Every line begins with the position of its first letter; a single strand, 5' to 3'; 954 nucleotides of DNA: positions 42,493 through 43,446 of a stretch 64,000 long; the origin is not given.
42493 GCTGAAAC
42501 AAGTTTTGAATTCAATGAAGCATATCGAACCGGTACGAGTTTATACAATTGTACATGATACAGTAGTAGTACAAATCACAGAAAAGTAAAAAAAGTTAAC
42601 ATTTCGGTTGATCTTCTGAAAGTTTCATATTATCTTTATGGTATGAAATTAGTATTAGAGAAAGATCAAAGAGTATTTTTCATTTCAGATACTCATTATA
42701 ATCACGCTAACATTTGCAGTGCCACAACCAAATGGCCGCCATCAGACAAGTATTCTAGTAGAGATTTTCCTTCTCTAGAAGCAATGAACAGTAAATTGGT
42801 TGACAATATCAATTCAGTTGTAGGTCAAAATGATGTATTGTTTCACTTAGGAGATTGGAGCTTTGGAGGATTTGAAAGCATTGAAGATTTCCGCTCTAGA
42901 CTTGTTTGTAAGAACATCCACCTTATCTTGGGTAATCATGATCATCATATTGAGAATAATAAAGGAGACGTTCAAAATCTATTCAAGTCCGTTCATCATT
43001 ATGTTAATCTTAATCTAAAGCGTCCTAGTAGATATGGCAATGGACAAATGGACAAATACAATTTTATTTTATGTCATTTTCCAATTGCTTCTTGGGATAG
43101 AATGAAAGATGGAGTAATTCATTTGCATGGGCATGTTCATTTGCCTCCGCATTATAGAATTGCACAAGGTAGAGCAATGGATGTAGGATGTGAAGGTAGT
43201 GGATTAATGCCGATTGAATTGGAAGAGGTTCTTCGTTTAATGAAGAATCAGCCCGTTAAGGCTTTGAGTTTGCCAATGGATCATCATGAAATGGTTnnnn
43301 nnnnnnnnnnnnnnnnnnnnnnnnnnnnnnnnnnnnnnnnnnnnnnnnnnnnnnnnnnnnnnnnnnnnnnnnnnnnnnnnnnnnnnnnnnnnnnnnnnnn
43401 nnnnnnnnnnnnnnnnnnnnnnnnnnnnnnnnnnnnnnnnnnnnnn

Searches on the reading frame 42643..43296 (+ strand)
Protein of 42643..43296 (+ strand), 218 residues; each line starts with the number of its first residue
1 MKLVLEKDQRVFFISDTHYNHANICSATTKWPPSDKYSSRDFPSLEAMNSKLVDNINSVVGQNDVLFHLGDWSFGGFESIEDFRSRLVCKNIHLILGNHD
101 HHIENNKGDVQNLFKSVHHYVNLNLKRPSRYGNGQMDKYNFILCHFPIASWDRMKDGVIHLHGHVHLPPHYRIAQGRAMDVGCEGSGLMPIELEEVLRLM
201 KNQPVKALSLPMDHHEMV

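Call 23: search_protein_families(library=pfam, proteins=[window:42643-43296:+], max_evalue=0.001)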
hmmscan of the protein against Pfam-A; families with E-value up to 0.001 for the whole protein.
window:42643-43296:+ (218 aa): 1 family
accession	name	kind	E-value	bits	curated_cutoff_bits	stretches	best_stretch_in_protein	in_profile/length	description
PF00149.33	Metallophos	-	8.1e-09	36.6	21.5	1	10-168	2-159/191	Calcineurin-like phosphoesterase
